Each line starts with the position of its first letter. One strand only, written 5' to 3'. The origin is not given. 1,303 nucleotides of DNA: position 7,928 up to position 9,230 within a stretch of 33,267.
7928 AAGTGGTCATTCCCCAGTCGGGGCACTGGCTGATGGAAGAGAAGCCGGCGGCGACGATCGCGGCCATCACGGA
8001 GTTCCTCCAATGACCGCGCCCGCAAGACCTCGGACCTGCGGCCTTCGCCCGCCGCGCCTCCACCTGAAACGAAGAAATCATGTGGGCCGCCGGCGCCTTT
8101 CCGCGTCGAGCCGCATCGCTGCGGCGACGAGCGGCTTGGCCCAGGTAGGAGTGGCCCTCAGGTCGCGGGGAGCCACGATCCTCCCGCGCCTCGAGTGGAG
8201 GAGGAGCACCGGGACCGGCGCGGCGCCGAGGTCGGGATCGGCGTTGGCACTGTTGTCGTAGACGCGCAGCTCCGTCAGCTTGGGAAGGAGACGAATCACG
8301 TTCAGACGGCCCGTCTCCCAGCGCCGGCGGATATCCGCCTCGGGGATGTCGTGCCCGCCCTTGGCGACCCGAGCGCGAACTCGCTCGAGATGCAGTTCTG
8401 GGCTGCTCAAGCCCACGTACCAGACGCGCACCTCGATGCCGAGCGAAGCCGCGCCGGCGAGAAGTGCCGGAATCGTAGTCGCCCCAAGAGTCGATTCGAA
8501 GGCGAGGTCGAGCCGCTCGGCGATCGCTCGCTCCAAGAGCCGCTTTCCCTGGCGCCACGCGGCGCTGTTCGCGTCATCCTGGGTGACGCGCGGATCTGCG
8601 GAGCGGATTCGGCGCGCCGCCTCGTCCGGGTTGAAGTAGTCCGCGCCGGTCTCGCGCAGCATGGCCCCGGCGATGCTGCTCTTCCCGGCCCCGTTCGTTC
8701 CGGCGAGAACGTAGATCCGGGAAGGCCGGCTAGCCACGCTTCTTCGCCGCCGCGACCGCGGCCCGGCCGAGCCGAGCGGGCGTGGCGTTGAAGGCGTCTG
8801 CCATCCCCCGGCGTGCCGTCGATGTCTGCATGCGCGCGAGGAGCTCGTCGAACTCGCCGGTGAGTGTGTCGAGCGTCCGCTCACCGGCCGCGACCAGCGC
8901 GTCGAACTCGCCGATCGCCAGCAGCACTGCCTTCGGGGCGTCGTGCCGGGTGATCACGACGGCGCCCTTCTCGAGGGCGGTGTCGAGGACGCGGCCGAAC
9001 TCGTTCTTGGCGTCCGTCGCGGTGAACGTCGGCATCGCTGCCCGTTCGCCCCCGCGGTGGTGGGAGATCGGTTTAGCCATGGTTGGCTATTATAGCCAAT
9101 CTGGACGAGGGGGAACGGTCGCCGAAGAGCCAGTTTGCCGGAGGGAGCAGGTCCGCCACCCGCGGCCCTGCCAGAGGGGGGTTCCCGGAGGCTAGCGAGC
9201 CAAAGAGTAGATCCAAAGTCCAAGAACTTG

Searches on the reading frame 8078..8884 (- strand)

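Call 3: search_protein_families(library=pfam, proteins=[window:8078-8884:-], max_evalue=1)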
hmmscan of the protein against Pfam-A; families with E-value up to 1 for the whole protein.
window:8078-8884:- (268 aa): 8 families
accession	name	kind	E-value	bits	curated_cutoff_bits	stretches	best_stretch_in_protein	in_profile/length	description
PF06414.18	Zeta_toxin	-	2.5e-10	40.6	22.3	1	56-186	17-160/199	Zeta toxin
PF13671.12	AAA_33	-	1.2e-09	39.1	27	1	59-186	3-134/143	AAA domain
PF00005.33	ABC_tran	-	0.0082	17.2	25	1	53-79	9-35/137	ABC transporter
PF13191.12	AAA_16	-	0.027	15.4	32.6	1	50-133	20-124/167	AAA ATPase domain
PF13521.12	AAA_28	-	0.038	14.6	27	1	58-108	2-50/164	AAA domain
PF13555.12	AAA_29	-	0.074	13.3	27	1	51-75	18-42/61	P-loop containing region of AAA domain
PF02463.25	SMC_N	-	0.11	12.4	40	1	55-76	24-45/220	RecF/RecN/SMC N terminal domain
PF00004.35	AAA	-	0.14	13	21.2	1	59-85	2-28/131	ATPase family associated with various cellular activities (AAA)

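Call 4: search_protein_families(library=padloc, proteins=[window:8078-8884:-], max_evalue=1)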
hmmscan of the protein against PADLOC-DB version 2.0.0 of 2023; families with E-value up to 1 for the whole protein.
window:8078-8884:- (268 aa): 14 families
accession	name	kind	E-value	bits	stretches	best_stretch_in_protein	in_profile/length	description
PDLC00278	PtuA1|PtuA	-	0.016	12.5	1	57-107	25-77/436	AAA ATPase domain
PDLC02913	ATPase_I-A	-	0.017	12.3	1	55-76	74-95/508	-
PDLC02914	ATPase-Toprim_I-B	-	0.031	11.5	1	53-85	23-55/443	-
PDLC00271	PtuA1|PtuA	-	0.032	11.8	1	55-75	23-43/421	AAA ATPase domain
PDLC03878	NsnB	-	0.037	11.8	1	55-76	21-42/345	-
PDLC04140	mad8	-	0.045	11.2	1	55-82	27-54/314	mads_8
PDLC04135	mad3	-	0.051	11.1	1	55-83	22-50/374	mads_3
PDLC02979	AriA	-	0.055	11.2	1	57-76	25-46/373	-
PDLC00097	GajA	-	0.057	10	1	57-112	26-76/640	AAA ATPase domain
PDLC00284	PtuA1|PtuA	-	0.059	10.2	1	55-75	83-103/545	AAA ATPase domain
PDLC00090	GajA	-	0.063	9.9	1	57-112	26-72/659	AAA ATPase domain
PDLC04235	PDC-M01A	-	0.064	10.1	1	52-82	183-213/510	-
PDLC04176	HEC-01A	-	0.071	10.4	1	57-75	25-43/371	-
PDLC02981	AriAB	-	0.076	9.7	1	55-71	23-39/694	-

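Call 5: search_protein_families(library=ncbifam, proteins=[window:8078-8884:-], max_evalue=1)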
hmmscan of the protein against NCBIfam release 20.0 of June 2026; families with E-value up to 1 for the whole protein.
window:8078-8884:- (268 aa): 6 families
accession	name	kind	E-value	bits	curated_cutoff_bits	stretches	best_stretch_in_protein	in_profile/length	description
TIGR01313.1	therm_gnt_kin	subfamily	0.016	14.9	113.75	1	58-88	1-31/164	gluconokinase, GntK/IdnK-type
NF008996.1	PRK12339.1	equivalog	0.016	14.9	250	0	114-176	84-141/193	mevalonate-3-phosphate 5-kinase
NF008583.0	PRK11545.1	equivalog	0.031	13.8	265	1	52-87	5-40/177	gluconokinase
NF010068.0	PRK13548.1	equivalog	0.12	11.4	261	1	50-79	26-55/261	heme ABC transporter ATP-binding protein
NF006571.0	PRK09087.1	equivalog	0.13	12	297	1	54-94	44-84/228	DnaA regulatory inactivator HdaA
NF041760.1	PtuA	equivalog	0.22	10.4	500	1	56-77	73-94/524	retron Ec78 anti-phage system effector ATPase PtuA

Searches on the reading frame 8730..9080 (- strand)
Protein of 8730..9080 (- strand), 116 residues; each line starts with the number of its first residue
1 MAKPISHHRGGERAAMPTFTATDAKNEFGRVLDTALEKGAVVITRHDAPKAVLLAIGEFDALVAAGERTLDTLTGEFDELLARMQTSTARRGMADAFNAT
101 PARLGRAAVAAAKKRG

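Call 3: search_protein_families(library=pfam, proteins=[window:8730-9080:-], max_evalue=1)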
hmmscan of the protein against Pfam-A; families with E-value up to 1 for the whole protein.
window:8730-9080:- (116 aa): 1 family
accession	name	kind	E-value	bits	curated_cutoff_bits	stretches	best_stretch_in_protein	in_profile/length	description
PF02604.26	PhdYeFM_antitox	-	3.1e-12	46.5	29.8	1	16-72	1-57/74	Antitoxin Phd_YefM, type II toxin-antitoxin system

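Call 4: search_protein_families(library=padloc, proteins=[window:8730-9080:-], max_evalue=1)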
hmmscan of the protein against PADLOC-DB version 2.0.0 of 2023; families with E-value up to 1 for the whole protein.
window:8730-9080:- (116 aa): 0 families

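Call 5: search_protein_families(library=ncbifam, proteins=[window:8730-9080:-], max_evalue=1)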
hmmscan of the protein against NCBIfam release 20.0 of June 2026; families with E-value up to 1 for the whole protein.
window:8730-9080:- (116 aa): 1 family
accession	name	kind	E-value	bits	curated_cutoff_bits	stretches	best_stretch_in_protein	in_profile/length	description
TIGR01552.1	phd_fam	subfamily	2.3e-08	33.3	20.8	1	19-63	2-46/53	type II toxin-antitoxin system prevent-host-death family antitoxin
